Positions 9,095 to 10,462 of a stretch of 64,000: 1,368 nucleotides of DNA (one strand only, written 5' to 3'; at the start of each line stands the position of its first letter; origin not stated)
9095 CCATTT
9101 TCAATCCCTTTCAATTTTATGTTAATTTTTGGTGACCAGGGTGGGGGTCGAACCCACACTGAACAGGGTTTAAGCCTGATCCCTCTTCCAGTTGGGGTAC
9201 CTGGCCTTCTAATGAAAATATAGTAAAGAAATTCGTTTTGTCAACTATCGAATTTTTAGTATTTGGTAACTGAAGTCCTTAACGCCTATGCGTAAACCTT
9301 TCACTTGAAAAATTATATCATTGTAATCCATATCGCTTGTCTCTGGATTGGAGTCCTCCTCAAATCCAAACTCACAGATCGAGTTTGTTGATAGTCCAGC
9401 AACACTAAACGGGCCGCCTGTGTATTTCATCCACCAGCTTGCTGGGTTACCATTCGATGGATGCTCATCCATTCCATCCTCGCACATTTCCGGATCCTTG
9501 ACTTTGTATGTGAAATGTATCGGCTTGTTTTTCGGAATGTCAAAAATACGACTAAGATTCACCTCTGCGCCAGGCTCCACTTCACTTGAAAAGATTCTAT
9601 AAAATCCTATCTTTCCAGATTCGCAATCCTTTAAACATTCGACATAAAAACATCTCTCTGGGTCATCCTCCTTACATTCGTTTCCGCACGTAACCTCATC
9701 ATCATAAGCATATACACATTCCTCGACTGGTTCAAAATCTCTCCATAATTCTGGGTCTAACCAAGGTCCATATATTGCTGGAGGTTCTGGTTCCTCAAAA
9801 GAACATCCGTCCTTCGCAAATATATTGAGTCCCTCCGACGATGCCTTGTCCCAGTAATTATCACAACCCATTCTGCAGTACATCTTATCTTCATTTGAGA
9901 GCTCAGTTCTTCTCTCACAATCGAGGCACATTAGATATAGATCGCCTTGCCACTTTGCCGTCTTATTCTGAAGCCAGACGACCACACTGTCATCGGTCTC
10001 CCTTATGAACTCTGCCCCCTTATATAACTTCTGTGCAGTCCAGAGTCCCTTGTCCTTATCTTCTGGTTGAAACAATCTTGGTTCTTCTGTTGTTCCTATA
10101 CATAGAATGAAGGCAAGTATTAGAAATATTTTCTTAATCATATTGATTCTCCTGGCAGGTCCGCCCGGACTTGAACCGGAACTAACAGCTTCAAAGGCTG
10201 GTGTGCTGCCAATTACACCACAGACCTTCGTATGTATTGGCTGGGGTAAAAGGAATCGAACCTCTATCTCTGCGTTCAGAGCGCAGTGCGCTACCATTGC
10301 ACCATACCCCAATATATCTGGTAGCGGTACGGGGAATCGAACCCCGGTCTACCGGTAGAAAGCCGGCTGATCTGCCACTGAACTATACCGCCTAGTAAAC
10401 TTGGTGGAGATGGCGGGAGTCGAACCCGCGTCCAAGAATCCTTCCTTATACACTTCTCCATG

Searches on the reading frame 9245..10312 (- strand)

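Call 10: search_protein_families(library=pfam, max_evalue=0.01, proteins=[window:9245-10312:-])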
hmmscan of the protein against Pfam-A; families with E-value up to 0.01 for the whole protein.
window:9245-10312:- (355 aa): 1 family
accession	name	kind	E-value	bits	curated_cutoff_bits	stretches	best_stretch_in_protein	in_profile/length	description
PF13448.11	DUF4114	-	0.0017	19.7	27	1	312-339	60-84/85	Domain of unknown function (DUF4114)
